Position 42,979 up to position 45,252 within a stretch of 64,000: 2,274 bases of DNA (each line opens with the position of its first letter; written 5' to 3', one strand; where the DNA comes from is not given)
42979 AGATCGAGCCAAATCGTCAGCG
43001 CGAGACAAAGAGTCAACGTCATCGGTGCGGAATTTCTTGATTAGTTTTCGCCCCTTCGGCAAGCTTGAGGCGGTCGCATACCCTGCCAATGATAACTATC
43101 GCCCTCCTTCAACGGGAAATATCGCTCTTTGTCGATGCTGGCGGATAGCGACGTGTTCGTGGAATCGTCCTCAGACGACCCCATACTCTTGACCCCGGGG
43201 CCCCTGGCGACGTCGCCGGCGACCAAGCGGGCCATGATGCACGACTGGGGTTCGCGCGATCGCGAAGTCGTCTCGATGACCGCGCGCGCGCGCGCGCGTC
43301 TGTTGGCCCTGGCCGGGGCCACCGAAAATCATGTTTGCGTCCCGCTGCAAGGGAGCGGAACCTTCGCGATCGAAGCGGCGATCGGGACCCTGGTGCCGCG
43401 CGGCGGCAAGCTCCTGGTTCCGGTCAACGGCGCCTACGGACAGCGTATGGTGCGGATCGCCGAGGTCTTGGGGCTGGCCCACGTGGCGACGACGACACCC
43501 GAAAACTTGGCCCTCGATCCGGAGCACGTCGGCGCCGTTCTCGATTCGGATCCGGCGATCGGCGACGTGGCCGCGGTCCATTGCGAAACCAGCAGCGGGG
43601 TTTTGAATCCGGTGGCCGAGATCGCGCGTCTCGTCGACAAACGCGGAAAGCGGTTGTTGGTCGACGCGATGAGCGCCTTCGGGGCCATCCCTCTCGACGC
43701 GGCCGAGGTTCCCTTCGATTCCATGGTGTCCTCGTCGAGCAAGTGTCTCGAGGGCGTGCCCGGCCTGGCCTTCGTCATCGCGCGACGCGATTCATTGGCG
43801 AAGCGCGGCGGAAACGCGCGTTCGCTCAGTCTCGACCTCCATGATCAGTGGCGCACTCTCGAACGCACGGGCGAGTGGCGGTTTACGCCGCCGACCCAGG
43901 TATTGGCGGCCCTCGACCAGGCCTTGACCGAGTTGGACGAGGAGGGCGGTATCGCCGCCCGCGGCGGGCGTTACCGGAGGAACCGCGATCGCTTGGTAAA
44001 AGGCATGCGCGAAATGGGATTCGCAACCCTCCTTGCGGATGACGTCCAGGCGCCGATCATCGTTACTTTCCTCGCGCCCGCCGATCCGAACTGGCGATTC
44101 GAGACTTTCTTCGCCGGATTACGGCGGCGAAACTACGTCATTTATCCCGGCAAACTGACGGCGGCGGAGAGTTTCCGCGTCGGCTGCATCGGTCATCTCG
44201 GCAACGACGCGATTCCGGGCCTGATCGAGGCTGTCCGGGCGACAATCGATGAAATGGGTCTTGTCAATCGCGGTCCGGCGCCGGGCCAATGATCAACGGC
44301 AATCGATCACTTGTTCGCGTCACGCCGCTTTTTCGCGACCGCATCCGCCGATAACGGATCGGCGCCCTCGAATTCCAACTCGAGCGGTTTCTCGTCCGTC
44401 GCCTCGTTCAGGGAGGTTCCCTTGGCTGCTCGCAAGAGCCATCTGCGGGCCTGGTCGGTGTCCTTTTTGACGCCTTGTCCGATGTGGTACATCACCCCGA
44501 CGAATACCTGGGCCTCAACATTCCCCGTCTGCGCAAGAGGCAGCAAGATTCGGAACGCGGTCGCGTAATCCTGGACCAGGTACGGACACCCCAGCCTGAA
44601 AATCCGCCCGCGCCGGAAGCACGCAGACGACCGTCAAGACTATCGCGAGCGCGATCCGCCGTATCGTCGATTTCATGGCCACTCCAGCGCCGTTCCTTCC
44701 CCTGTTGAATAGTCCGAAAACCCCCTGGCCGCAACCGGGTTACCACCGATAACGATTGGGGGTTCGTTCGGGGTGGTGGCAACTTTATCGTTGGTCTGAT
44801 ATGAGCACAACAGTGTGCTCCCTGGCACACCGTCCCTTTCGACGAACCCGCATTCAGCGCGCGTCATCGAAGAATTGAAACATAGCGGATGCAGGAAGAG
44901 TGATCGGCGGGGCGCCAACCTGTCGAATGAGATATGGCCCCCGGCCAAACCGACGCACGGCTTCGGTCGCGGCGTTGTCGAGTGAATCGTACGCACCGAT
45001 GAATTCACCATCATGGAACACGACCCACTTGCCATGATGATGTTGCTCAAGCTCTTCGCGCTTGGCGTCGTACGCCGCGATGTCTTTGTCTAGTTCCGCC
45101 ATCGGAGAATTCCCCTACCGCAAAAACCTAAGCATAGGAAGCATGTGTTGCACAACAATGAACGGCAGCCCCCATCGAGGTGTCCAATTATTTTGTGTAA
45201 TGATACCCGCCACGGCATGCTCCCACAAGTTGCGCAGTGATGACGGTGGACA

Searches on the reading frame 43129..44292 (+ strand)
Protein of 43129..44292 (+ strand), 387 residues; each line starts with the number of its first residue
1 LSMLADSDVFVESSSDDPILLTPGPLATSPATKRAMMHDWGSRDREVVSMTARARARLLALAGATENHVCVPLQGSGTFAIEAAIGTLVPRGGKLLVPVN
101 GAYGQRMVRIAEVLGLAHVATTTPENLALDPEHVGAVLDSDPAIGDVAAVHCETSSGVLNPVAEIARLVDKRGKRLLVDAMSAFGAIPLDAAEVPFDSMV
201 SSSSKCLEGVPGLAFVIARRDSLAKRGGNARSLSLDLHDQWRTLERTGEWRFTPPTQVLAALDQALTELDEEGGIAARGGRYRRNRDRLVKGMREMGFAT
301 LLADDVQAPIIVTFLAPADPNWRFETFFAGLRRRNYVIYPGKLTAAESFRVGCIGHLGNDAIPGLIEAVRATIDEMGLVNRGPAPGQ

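Call 20: search_protein_families(library=pfam, proteins=[window:43129-44292:+], max_evalue=0.01)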
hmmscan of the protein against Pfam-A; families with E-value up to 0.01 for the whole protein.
window:43129-44292:+ (387 aa): 3 families
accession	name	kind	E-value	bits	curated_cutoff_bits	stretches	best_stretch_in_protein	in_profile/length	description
PF00266.25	Aminotran_5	-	2.3e-17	63.5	21.5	1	46-309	40-309/371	Aminotransferase class-V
PF00155.27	Aminotran_1_2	-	0.00079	19.1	19.7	1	91-353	90-346/361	Aminotransferase class I and II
PF01170.24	UPF0020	-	0.0095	16.1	22.3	0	58-85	20-48/197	RMKL-like, methyltransferase domain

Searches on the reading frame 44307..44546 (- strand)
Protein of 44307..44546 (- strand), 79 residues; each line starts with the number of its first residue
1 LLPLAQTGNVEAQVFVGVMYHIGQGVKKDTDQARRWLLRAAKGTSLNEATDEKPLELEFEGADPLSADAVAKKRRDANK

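Call 20: search_protein_families(library=pfam, proteins=[window:44307-44546:-], max_evalue=0.01)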
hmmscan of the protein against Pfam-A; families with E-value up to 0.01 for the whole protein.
window:44307-44546:- (79 aa): 1 family
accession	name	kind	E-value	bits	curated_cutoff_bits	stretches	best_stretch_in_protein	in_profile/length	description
PF08238.18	Sel1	-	1.7e-09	38.3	30.7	1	11-42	2-33/36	Sel1 repeat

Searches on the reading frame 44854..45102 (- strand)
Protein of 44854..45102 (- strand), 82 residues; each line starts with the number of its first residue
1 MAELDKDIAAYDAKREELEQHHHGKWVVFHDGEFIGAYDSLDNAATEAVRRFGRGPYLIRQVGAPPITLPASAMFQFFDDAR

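Call 20: search_protein_families(library=pfam, proteins=[window:44854-45102:-], max_evalue=0.01)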
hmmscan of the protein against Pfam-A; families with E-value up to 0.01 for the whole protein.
window:44854-45102:- (82 aa): 0 families

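Call 35: search_protein_families(library=ncbifam, proteins=[window:44854-45102:-], max_evalue=1)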
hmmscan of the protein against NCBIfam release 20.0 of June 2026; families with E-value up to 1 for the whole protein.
window:44854-45102:- (82 aa): 0 families

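Call 42: search_protein_families(library=pfam, proteins=[window:44854-45102:-], max_evalue=1)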
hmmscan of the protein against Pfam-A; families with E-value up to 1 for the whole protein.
window:44854-45102:- (82 aa): 1 family
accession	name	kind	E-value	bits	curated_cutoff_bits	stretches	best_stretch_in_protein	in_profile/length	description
PF18929.5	DUF5678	-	0.077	13.3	23.2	1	17-62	1-46/49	Family of unknown function (DUF5678)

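Call 43: search_protein_families(library=ncbifam, proteins=[window:44854-45102:-], max_evalue=10)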
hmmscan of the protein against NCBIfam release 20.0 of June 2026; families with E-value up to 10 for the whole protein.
window:44854-45102:- (82 aa): 0 families
